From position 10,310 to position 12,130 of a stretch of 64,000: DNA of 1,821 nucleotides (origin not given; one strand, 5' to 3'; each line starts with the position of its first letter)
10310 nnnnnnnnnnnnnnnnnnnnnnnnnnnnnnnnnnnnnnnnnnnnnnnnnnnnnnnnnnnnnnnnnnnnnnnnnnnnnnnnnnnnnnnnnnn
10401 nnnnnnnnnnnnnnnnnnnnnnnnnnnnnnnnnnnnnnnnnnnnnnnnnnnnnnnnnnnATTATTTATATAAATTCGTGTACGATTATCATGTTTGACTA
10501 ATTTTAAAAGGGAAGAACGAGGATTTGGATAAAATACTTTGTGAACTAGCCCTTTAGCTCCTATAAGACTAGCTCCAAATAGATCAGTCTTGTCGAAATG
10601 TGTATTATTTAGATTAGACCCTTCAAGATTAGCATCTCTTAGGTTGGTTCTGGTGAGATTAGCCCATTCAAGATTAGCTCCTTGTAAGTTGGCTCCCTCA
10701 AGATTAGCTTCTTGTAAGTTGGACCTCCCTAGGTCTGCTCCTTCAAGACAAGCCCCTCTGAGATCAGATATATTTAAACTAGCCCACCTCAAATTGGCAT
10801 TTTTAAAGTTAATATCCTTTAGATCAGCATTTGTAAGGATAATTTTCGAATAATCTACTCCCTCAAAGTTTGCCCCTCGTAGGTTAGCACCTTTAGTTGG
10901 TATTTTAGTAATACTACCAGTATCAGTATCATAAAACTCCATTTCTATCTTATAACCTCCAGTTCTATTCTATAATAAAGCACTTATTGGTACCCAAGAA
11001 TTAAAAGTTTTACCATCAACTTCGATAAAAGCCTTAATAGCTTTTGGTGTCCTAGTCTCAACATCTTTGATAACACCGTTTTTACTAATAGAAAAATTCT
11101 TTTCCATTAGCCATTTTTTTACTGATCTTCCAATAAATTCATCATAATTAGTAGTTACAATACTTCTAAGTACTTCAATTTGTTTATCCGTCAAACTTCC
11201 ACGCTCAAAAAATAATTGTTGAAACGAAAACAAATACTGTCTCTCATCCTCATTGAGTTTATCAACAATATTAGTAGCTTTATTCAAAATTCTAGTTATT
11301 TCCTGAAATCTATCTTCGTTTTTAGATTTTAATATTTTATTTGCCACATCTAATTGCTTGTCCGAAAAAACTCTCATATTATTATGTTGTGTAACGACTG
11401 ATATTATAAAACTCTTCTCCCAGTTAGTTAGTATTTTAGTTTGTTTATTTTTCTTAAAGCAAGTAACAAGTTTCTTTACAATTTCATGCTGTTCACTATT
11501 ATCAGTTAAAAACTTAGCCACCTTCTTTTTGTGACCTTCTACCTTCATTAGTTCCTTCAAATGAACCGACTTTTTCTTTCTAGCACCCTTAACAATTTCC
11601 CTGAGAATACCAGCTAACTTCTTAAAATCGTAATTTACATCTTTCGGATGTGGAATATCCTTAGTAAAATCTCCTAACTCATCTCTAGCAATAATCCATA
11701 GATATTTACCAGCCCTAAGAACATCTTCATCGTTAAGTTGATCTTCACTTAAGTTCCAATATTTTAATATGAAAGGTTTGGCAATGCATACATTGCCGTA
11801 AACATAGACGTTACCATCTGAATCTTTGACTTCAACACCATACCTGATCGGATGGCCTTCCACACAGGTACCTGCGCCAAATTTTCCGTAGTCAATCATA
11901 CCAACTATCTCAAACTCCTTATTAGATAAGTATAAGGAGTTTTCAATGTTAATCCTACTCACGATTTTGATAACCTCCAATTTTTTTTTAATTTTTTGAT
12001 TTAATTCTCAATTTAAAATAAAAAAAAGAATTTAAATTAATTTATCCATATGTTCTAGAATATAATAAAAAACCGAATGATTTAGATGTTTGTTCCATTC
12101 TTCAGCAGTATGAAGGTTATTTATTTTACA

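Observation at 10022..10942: Long pentapeptide-repeat protein (candidate DNA mimic)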

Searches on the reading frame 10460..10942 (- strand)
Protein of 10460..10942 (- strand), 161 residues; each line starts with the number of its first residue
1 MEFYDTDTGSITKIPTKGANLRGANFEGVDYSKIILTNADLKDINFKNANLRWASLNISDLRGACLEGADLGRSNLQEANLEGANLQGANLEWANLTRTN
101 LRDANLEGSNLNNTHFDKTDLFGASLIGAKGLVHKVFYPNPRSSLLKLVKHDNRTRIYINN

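Call 26: find_homologous_proteins(query=window:10460-10942:-, max_evalue=1e-10)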
Query seq(161 aa) (161 aa): 1436 proteins with E <= 1e-10 among 3705 candidates; the best 120 are listed.
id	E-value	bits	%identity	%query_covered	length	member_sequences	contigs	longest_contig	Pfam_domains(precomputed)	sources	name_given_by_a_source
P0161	1.3e-34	137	50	70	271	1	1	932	PF13576.13,PF13599.14,PF00805.29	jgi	jgi:uncharacterized protein YjbI with pentapeptide repeats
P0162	1.0e-31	128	49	59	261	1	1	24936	PF19062.6,PF13576.13,PF13599.14,PF00805.29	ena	-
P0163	1.6e-31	127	48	77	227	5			PF13576.13,PF13599.14,PF00805.29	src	-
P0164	1.2e-29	121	46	75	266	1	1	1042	PF13576.13,PF13599.14,PF00805.29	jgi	jgi:hypothetical protein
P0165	1.5e-28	117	46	69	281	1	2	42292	PF19062.6,PF13576.13,PF13599.14,PF00805.29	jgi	-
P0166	8.3e-28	115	46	81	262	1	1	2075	PF13576.13,PF13599.14,PF00805.29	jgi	jgi:ribosomal protein L12E/L44/L45/RPP1/RPP2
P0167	1.6e-27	114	44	82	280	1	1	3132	PF19062.6,PF13576.13,PF13599.14,PF00805.29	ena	-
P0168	3.8e-27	113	50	66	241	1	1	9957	PF19062.6,PF13576.13,PF13599.14,PF00805.29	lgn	-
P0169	6.7e-27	112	48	61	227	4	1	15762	PF13576.13,PF13599.14,PF00805.29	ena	-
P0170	1.2e-26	111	35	93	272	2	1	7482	PF19062.6,PF13576.13,PF13599.14,PF00805.29,PF25296.2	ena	-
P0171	2.4e-26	110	47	81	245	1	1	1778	PF13576.13,PF13599.14,PF00805.29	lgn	-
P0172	7.1e-26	109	48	69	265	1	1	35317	PF19062.6,PF13576.13,PF13599.14,PF00805.29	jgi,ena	jgi:hypothetical protein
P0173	1.7e-25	108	45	78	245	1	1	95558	PF13576.13,PF13599.14,PF00805.29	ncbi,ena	-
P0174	7.1e-25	106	41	67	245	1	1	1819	PF13576.13,PF13599.14,PF00805.29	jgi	jgi:uncharacterized protein YjbI with pentapeptide repeats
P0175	2.1e-24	104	42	78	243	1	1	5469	PF13576.13,PF13599.14,PF00805.29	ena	-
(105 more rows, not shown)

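Call 79: search_protein_families(library=pfam, proteins=[P0162, P0165, P0161, P0163, P0173], max_evalue=0.001)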
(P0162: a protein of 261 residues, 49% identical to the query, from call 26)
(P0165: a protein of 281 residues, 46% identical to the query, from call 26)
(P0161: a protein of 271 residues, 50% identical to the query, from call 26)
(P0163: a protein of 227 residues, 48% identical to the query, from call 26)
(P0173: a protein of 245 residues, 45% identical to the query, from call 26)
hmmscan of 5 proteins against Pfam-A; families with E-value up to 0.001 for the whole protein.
P0162 (261 aa): 4 families
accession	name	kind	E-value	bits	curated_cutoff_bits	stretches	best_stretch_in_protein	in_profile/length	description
PF00805.28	Pentapeptide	-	1.5e-41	140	20.2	3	106-145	1-40/40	Pentapeptide repeats (8 copies)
PF19062.5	DUF5758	-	2.7e-29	101.7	26.9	1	158-257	4-104/105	Family of unknown function (DUF5758)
PF13599.13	Pentapeptide_4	-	2.5e-16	59.9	38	2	92-157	12-77/78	Pentapeptide repeat region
PF13576.12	Pentapeptide_3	-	5e-12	46.3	27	1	105-146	3-47/48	Pentapeptide repeats (9 copies)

P0165 (281 aa): 5 families
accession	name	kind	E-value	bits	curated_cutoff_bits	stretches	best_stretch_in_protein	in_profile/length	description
PF00805.28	Pentapeptide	-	5e-45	151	20.2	3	112-151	1-40/40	Pentapeptide repeats (8 copies)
PF13599.13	Pentapeptide_4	-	1.4e-21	76.7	38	3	90-159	9-78/78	Pentapeptide repeat region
PF13576.12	Pentapeptide_3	-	1.2e-19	70.7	27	1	75-117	2-47/48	Pentapeptide repeats (9 copies)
PF19062.5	DUF5758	-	2.2e-19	69.8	26.9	1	177-277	6-105/105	Family of unknown function (DUF5758)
PF25296.1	Decapeptide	-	0.00011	22.4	45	1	53-118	6-71/74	Decapeptide repeat region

P0161 (271 aa): 3 families
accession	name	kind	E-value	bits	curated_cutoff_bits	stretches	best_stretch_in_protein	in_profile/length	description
PF00805.28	Pentapeptide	-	7e-53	176.1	20.2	5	128-166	2-40/40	Pentapeptide repeats (8 copies)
PF13576.12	Pentapeptide_3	-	1.8e-17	63.7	27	2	215-257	2-47/48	Pentapeptide repeats (9 copies)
PF13599.13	Pentapeptide_4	-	3.7e-14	53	38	2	120-188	9-77/78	Pentapeptide repeat region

P0163 (227 aa): 3 families
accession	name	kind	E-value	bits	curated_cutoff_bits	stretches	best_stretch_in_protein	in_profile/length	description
PF00805.28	Pentapeptide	-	4.6e-38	128.8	20.2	3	74-113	1-40/40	Pentapeptide repeats (8 copies)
PF13576.12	Pentapeptide_3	-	6.4e-18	65.2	27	3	77-119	2-47/48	Pentapeptide repeats (9 copies)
PF13599.13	Pentapeptide_4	-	1.3e-13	51.2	38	2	36-100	13-77/78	Pentapeptide repeat region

P0173 (245 aa): 3 families
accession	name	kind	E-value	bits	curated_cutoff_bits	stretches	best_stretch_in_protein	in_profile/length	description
PF00805.28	Pentapeptide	-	1e-38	130.9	20.2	4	75-114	1-40/40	Pentapeptide repeats (8 copies)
PF13576.12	Pentapeptide_3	-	3.8e-19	69.1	27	3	123-165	2-47/48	Pentapeptide repeats (9 copies)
PF13599.13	Pentapeptide_4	-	1.2e-11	44.9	38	1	98-167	9-78/78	Pentapeptide repeat region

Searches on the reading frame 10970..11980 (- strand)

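Call 3: search_protein_families(library=pfam, proteins=[window:10970-11980:-], max_evalue=0.1)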
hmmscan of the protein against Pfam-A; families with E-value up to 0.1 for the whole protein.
window:10970-11980:- (336 aa): 3 families
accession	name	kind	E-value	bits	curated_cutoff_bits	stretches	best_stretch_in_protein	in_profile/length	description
PF19754.4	DUF6241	-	0.039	14.6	27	0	165-226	29-89/90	Family of unknown function (DUF6241)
PF20886.2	PWP3A-B_C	-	0.049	14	27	1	124-195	27-98/141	PWWP domain-containing DNA repair factor 3A/B, C-terminal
PF07066.17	DUF3882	-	0.093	13.1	22.1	0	129-245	35-147/162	Lactococcus phage M3 protein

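Call 4: search_protein_families(library=phrogs, proteins=[window:10970-11980:-], max_evalue=0.01)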
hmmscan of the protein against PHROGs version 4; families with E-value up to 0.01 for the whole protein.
window:10970-11980:- (336 aa): 0 families

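Call 73: search_protein_families(library=ncbifam, proteins=[window:10970-11980:-], max_evalue=0.01)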
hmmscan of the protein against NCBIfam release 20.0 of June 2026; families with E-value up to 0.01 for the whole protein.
window:10970-11980:- (336 aa): 1 family
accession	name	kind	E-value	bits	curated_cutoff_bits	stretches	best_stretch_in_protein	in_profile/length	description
NF002178.0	PRK01022.2-1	equivalog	0.0017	18.5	351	1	128-236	18-118/178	hypothetical protein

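Call 80: search_protein_families(library=padloc, proteins=[window:10970-11980:-], max_evalue=0.001)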
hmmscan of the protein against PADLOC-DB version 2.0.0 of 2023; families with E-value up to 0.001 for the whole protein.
window:10970-11980:- (336 aa): 0 families
